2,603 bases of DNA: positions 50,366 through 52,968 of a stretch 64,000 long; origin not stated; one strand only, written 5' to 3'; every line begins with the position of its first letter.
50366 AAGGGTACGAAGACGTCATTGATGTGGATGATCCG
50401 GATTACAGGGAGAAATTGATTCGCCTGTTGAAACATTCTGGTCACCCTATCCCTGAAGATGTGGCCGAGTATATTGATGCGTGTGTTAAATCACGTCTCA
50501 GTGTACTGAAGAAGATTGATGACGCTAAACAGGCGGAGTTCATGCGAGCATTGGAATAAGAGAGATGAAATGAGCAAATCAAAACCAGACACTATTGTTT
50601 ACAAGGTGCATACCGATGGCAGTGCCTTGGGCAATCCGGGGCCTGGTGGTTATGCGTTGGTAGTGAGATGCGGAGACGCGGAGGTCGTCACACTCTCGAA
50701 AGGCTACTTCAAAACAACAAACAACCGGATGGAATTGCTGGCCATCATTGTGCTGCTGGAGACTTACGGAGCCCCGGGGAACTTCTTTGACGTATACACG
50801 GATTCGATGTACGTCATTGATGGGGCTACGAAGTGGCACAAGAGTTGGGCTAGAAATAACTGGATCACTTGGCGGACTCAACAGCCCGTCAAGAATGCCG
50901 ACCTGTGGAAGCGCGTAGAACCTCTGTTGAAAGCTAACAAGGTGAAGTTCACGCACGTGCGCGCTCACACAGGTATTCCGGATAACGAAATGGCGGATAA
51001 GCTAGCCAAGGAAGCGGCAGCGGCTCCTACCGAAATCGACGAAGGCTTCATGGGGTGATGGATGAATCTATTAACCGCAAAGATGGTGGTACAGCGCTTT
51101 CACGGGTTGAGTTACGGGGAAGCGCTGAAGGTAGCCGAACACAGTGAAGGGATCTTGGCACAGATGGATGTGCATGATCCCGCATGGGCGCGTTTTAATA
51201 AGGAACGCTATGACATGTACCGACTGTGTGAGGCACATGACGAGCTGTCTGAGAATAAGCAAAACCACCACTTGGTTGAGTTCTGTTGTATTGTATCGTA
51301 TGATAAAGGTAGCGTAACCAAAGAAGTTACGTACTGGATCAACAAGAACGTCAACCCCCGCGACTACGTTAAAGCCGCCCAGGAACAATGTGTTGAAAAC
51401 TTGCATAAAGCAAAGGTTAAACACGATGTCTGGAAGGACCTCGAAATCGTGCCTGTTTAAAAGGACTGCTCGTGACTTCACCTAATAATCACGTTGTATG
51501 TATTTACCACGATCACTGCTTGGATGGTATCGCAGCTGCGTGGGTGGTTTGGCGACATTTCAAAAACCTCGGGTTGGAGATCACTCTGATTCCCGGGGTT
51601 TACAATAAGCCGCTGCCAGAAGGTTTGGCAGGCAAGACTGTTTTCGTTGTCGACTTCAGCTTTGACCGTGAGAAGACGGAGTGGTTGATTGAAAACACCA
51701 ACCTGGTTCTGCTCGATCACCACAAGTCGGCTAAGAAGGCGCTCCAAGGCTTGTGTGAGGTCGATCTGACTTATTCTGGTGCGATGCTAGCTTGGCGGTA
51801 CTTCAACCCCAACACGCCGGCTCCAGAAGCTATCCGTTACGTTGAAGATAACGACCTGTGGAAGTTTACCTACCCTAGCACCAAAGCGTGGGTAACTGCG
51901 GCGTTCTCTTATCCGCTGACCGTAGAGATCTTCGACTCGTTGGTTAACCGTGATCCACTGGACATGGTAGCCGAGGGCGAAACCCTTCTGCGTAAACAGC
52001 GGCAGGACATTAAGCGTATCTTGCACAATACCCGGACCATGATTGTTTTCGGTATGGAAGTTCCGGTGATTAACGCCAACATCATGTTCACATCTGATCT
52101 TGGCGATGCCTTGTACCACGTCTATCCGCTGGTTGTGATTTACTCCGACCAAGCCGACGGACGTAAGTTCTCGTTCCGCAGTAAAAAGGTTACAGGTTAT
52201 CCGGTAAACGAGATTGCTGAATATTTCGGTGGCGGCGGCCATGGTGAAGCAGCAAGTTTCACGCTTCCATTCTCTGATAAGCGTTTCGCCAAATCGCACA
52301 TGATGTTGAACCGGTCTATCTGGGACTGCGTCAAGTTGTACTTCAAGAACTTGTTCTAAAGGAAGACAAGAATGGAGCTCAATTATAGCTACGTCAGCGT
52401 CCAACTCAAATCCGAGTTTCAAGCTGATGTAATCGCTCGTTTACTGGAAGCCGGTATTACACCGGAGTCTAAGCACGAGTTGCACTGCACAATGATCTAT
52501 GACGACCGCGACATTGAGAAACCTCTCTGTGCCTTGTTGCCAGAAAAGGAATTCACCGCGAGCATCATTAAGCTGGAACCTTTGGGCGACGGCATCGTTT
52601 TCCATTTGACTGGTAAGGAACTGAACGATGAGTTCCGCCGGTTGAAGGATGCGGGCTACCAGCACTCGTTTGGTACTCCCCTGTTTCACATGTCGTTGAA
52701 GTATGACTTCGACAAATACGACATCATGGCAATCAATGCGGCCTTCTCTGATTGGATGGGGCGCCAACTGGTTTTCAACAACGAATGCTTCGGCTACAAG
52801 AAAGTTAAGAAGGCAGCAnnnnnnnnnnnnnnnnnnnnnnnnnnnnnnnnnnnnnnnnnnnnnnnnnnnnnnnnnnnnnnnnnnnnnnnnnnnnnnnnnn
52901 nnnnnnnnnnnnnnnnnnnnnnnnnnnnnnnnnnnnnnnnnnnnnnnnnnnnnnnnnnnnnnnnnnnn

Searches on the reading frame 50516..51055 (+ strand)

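Call 85: search_protein_families(library=pfam, proteins=[window:50516-51055:+], max_evalue=0.001)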
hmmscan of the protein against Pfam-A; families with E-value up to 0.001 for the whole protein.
window:50516-51055:+ (180 aa): 1 family
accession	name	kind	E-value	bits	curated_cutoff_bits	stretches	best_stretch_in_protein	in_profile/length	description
PF00075.30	RNase_H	-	1.8e-40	138.8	25.8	1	30-168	5-140/141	RNase H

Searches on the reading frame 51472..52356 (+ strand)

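Call 85: search_protein_families(library=pfam, proteins=[window:51472-52356:+], max_evalue=0.001)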
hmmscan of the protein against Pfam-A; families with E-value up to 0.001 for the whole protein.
window:51472-52356:+ (295 aa): 2 families
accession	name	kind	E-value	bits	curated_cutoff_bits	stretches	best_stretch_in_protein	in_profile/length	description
PF02272.25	DHHA1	-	2.4e-05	25.1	25.9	1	219-266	32-84/102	DHHA1 domain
PF01368.27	DHH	-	0.00066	20.4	28.1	0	9-90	2-78/125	DHH family, N-terminal domain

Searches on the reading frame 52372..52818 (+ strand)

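Call 85: search_protein_families(library=pfam, proteins=[window:52372-52818:+], max_evalue=0.001)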
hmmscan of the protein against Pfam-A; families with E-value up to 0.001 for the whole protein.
window:52372-52818:+ (149 aa): 1 family
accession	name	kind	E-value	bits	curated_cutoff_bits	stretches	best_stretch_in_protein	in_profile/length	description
PF23474.1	Acb1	-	8.2e-08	32.5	27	1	7-122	4-121/144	Anti-CBASS protein Acb1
